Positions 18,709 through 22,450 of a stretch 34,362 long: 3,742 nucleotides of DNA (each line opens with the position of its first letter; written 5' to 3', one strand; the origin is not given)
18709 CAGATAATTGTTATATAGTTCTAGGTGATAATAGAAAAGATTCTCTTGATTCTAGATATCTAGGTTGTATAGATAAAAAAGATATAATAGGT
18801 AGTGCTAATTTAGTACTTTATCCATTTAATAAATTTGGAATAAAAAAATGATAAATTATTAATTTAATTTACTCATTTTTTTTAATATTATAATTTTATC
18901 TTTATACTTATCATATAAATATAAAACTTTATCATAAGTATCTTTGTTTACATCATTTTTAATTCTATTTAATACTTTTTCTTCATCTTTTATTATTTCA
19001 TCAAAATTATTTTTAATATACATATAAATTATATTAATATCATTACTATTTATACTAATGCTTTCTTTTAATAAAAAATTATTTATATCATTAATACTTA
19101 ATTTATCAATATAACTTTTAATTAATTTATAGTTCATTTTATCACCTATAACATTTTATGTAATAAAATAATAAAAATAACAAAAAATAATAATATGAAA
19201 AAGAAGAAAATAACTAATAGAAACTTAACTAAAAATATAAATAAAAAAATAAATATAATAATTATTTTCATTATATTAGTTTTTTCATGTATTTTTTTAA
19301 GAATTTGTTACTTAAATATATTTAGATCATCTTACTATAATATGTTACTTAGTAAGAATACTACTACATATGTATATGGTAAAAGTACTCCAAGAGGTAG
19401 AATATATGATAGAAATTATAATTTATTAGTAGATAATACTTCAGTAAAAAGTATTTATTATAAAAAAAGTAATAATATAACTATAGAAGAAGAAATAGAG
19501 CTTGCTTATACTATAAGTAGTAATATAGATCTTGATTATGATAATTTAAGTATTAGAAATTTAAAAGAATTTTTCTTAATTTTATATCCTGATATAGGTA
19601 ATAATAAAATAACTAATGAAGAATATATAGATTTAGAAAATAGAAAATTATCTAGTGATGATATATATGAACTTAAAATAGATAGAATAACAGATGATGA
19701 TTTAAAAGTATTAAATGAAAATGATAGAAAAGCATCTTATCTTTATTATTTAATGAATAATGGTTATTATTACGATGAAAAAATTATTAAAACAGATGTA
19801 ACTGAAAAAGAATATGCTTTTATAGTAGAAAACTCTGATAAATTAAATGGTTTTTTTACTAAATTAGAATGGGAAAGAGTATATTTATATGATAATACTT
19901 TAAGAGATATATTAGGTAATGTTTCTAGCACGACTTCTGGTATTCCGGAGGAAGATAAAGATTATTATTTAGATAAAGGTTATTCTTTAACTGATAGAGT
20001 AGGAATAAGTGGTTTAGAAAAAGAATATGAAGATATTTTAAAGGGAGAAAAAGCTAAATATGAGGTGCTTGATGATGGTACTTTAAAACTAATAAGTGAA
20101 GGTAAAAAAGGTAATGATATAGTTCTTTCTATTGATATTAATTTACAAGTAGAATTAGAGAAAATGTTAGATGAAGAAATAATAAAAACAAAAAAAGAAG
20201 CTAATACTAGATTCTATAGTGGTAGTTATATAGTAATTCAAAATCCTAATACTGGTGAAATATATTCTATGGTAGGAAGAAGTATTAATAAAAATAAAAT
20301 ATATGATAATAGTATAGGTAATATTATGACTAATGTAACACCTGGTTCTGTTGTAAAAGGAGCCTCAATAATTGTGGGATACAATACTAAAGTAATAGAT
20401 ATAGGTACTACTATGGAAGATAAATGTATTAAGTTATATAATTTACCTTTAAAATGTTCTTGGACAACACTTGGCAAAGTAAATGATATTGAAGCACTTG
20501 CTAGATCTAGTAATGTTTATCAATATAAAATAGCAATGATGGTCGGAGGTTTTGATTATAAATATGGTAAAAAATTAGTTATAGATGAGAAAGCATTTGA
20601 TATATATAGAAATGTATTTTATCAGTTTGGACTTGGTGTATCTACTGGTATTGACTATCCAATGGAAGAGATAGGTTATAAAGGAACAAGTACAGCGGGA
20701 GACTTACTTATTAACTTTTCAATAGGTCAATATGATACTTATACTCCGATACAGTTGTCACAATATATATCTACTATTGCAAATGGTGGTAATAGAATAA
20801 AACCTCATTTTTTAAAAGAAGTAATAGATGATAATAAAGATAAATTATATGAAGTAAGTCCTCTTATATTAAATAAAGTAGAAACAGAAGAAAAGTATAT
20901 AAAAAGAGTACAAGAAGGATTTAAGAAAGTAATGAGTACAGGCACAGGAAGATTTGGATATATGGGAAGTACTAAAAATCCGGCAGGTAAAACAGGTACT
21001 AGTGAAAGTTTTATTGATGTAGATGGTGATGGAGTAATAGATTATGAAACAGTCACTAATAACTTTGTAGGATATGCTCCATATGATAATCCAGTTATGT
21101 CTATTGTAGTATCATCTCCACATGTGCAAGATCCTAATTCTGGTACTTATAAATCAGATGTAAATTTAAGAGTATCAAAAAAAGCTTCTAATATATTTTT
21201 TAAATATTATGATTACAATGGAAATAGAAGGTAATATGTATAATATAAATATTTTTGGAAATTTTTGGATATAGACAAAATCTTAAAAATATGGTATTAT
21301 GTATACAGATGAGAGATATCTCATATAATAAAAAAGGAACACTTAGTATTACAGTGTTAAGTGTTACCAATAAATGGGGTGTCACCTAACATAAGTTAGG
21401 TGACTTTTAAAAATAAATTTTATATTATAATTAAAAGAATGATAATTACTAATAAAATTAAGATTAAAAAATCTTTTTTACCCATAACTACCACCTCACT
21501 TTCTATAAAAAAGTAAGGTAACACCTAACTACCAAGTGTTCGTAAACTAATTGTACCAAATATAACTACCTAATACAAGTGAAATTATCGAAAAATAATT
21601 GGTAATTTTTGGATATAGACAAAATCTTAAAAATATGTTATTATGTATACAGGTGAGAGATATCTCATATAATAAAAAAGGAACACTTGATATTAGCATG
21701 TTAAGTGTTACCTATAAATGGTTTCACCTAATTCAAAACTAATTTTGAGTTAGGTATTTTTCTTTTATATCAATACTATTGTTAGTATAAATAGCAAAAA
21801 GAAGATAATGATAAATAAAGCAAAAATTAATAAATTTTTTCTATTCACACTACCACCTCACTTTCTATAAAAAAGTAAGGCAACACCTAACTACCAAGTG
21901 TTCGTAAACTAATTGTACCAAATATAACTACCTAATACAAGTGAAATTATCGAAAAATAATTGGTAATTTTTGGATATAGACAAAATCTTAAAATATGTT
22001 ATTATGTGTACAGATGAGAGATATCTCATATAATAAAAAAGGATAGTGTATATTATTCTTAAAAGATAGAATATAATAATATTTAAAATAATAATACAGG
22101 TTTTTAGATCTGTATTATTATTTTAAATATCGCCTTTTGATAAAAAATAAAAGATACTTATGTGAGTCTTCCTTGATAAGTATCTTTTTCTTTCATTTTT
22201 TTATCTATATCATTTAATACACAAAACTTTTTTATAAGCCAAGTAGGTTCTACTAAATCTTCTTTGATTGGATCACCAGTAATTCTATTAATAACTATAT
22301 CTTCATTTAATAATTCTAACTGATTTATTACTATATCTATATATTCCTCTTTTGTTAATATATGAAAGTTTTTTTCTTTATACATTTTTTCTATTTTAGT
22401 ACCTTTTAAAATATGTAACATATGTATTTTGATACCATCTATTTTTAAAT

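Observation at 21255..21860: Two tandem convergent peptide/antisense-RNA modules are candidate members of a new type I toxin-antitoxin family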

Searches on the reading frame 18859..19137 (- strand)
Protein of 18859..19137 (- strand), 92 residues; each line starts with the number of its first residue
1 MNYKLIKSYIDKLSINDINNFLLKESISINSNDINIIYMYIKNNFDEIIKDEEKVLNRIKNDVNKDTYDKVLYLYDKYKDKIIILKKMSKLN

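Call 13: search_protein_families(library=pfam, proteins=[window:18859-19137:-], max_evalue=1)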
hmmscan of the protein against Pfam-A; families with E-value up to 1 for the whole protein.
window:18859-19137:- (92 aa): 1 family
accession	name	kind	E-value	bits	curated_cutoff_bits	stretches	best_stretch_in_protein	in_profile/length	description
PF23248.1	KH_PARP14_2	-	0.03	14.6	27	1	54-84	11-41/72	PARP14, second type I KH domain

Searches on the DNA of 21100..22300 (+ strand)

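Call 7: search_rna_families(source=window, start=21100, end=22300, threshold=evalue, max_evalue=10, show_alignments=3)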
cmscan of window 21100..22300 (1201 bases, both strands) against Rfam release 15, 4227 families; matches with E-value up to 10: 4.
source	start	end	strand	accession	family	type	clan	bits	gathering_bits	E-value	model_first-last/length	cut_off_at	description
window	22075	22137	-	RF00859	mir-234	Gene; miRNA;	CL00092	18.6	58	2.3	1-70/70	no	mir-234 microRNA precursor family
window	21139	21170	+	RF01103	UPD-PKc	Cis-reg;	-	18.3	40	6.1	1-29/29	no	Pseudoknot of upstream pseudoknot domain (UPD) of the 3'UTR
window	21719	21768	-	RF02416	TCV_H4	Cis-reg;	-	17.8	50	4.6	1-51/51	no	Turnip crinkle virus 3'UTR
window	22146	22202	-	RF02054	STnc420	Gene; sRNA;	-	16.3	70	6.5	13-54/58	no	Salmonella enterica sRNA STnc420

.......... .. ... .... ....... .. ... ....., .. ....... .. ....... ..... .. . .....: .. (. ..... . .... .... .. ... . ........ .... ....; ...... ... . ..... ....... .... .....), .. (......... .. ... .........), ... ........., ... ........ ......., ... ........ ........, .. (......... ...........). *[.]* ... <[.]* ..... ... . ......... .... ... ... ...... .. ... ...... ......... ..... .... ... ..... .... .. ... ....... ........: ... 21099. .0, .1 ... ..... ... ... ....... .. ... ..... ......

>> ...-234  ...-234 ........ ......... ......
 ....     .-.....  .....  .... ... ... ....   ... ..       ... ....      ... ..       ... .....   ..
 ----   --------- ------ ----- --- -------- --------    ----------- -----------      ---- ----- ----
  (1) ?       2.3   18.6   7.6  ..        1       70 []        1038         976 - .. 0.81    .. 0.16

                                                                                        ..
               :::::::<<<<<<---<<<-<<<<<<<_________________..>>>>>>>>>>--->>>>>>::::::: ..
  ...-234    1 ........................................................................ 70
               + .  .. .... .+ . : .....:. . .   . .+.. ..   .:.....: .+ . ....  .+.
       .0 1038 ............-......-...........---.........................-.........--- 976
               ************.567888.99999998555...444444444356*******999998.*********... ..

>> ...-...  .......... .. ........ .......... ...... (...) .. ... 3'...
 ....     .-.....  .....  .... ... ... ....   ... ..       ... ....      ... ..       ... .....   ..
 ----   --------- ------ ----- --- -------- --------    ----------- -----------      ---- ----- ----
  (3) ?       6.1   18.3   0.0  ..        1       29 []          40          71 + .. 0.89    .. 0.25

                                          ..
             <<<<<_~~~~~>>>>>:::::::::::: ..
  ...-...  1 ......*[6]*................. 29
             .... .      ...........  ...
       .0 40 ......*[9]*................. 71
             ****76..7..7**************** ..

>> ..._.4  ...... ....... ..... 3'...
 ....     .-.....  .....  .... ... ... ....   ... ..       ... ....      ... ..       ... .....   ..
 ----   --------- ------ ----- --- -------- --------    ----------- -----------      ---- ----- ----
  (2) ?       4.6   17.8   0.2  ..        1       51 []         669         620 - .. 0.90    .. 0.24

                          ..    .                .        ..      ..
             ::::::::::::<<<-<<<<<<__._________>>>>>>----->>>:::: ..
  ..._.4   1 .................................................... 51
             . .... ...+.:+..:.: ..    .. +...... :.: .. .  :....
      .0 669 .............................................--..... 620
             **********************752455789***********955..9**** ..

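Call 22: search_dna_similar(query=window:21240-22060:+, collection=phages, mode=distant, max_evalue=0.001)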
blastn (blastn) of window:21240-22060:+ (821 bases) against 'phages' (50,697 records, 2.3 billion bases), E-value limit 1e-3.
No match.

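Call 23: search_dna_similar(query=window:21240-22060:+, collection=plasmids, mode=distant, max_evalue=0.001)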
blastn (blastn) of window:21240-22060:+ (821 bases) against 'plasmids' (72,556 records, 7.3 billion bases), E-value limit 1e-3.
No match.

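Call 103: search_dna_similar(query=L054:1235-1530:+, collection=phages, mode=distant, max_evalue=0.001)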
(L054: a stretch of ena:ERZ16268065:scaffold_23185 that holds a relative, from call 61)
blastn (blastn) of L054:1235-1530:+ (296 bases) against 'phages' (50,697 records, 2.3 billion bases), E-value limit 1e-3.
No match.

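Call 104: search_dna_similar(query=L054:1235-1530:+, collection=plasmids, mode=distant, max_evalue=0.001)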
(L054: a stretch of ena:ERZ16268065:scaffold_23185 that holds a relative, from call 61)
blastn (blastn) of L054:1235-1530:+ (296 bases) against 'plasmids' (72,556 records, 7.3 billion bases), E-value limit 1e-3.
No match.

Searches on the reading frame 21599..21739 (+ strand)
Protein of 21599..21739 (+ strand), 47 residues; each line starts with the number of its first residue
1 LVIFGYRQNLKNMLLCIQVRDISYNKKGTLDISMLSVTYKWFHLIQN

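Call 55: search_protein_representatives(alignment_id=A2)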
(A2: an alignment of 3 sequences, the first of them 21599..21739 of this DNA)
Query: 3 sequences, 47 profile positions. Proteins with E-value up to 0.001 (for the whole library): 14; up to 1e-10: 1; up to 1e-30: 0. The best 14 are listed.
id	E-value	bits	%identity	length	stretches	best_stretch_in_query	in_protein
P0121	3.3e-17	78.0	-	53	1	13-45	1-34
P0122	3.0e-09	52.5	-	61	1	13-39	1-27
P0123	5.7e-09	51.6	-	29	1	19-42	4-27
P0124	1.6e-05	40.6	-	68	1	19-46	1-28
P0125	1.6e-05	40.5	-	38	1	13-39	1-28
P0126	2.4e-05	40.0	-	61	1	13-33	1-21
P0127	3.5e-05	39.5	-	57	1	19-44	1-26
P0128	6.2e-05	38.7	-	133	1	10-46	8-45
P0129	3.3e-04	36.4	-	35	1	13-31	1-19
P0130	6.2e-04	35.5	-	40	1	19-42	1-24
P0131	6.7e-04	35.4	-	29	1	19-39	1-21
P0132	7.1e-04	35.3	-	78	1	6-44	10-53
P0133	9.1e-04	35.0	-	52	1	19-41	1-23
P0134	9.9e-04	34.8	-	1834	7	26-44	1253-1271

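Call 57: find_encoding_contigs(protein=P0124, flank=5000, max_places=6)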
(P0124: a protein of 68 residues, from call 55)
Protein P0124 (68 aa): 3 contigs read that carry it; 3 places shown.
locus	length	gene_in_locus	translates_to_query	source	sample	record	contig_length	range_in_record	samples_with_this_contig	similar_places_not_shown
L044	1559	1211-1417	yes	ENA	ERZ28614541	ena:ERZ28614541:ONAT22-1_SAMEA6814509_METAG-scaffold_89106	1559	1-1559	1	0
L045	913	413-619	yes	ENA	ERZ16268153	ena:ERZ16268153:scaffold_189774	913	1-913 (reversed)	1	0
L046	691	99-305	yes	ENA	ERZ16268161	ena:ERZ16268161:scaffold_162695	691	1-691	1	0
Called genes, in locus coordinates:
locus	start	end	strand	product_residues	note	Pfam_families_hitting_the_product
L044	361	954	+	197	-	PF02588:YitT_membrane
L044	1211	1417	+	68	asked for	-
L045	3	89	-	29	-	?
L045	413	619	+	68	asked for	-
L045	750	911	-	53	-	?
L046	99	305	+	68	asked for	-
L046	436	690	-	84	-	?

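Call 58: find_encoding_contigs(protein=P0128, flank=5000, max_places=6)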
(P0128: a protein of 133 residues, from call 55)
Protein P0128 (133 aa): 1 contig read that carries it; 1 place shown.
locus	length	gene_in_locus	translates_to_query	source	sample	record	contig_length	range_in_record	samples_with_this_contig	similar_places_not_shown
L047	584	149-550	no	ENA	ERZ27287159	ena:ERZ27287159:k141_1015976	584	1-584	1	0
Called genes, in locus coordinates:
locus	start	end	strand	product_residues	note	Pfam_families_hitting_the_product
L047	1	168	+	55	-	?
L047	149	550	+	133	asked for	-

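Call 59: find_encoding_contigs(protein=P0122, flank=5000, max_places=6)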
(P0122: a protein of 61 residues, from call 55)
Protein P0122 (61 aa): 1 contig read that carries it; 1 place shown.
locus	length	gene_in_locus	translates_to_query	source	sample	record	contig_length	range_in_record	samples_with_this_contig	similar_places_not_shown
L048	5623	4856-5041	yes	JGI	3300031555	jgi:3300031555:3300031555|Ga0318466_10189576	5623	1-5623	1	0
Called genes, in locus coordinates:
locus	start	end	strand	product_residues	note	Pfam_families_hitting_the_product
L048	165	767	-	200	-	PF07963:N_methyl (weak), PF00404:Dockerin_1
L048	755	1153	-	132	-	-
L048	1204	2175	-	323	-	PF01522:Polysacc_deac_1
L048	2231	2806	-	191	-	PF01966:HD (weak)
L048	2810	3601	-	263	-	PF21088:MS_channel_1st (weak), PF00924:MS_channel_2nd, PF21082:MS_channel_3rd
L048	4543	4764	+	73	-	-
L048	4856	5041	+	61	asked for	-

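Call 60: find_encoding_contigs(protein=P0127, flank=5000, max_places=6)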
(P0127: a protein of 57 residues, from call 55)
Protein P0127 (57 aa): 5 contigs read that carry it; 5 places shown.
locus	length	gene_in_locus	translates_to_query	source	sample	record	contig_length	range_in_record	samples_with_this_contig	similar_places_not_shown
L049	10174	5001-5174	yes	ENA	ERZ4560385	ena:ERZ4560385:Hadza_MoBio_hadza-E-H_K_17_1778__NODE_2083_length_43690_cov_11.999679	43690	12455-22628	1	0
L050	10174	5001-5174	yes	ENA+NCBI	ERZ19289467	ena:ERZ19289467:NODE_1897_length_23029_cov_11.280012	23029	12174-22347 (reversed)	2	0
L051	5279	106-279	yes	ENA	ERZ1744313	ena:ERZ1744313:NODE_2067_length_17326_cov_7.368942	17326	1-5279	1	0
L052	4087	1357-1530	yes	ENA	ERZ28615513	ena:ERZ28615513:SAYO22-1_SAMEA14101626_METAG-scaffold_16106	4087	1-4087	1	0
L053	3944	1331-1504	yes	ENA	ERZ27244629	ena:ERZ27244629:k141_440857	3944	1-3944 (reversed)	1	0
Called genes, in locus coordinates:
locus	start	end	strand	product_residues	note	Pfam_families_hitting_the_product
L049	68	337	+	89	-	PF01649:Ribosomal_S20p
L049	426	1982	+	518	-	PF13401:AAA_22 (faint), PF13191:AAA_16 (weak), PF00004:AAA, PF07728:AAA_5 (faint)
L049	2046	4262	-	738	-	PF13855:LRR_8 (faint), PF03382:DUF285, PF13306:LRR_5 (weak), PF03382:DUF285, PF13306:LRR_5 (weak), PF03382:DUF285, PF13306:LRR_5 (weak), PF03382:DUF285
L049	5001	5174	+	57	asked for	-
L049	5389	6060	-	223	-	PF00899:ThiF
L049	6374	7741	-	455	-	PF02878:PGM_PMM_I, PF02879:PGM_PMM_II, PF02880:PGM_PMM_III, PF00408:PGM_PMM_IV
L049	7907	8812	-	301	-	PF02899:Phage_int_SAM_1, PF13495:Phage_int_SAM_4 (weak), PF00589:Phage_integrase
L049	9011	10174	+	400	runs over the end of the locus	PF05496:RuvB_N, PF00004:AAA, PF07728:AAA_5 (faint), PF16193:AAA_assoc_2, PF12002:MgsA_C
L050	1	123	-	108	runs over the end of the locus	-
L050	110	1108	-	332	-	PF07454:SpoIIP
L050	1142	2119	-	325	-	PF03418:Peptidase_A25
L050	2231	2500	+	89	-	PF01649:Ribosomal_S20p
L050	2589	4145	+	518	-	PF13401:AAA_22 (faint), PF13191:AAA_16 (weak), PF00004:AAA, PF07728:AAA_5 (faint)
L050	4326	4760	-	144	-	-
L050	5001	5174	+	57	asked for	-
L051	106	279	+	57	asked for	-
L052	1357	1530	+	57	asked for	-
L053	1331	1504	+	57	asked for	-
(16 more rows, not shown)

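Call 61: find_encoding_contigs(protein=P0133, flank=5000, max_places=8)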
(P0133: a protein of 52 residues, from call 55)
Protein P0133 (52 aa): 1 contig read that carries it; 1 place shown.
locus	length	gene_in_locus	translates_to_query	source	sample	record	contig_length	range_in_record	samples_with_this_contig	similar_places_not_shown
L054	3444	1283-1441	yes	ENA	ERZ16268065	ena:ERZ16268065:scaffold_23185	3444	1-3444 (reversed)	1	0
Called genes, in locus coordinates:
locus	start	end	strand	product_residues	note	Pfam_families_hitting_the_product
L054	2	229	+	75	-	?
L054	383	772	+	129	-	PF07963:N_methyl (weak)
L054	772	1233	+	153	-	PF07963:N_methyl (weak)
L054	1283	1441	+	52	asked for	-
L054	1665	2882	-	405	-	PF01380:SIS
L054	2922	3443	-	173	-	?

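Call 62: find_encoding_contigs(protein=P0132, flank=5000, max_places=8)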
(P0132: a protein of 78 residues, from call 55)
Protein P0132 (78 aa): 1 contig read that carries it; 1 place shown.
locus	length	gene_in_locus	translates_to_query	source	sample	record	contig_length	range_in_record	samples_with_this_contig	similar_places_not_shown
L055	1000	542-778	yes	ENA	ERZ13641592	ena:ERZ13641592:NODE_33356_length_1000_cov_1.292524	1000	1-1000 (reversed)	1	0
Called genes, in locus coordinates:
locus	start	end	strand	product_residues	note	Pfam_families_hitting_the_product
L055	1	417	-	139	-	?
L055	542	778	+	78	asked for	-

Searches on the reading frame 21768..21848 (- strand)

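Call 13: search_protein_families(library=pfam, proteins=[window:21768-21848:-], max_evalue=1)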
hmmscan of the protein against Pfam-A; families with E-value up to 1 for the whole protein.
seq(27 aa): 1 family
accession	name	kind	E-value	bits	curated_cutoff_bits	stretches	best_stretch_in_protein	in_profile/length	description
PF15188.11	CCDC-167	-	0.73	10.6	27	1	2-20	65-83/84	Coiled-coil domain-containing protein 167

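Call 54: search_protein_families(library=ncbifam, proteins=[window:21768-21848:-], max_evalue=10)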
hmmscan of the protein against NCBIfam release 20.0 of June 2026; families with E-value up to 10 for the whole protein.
seq(27 aa): 0 families
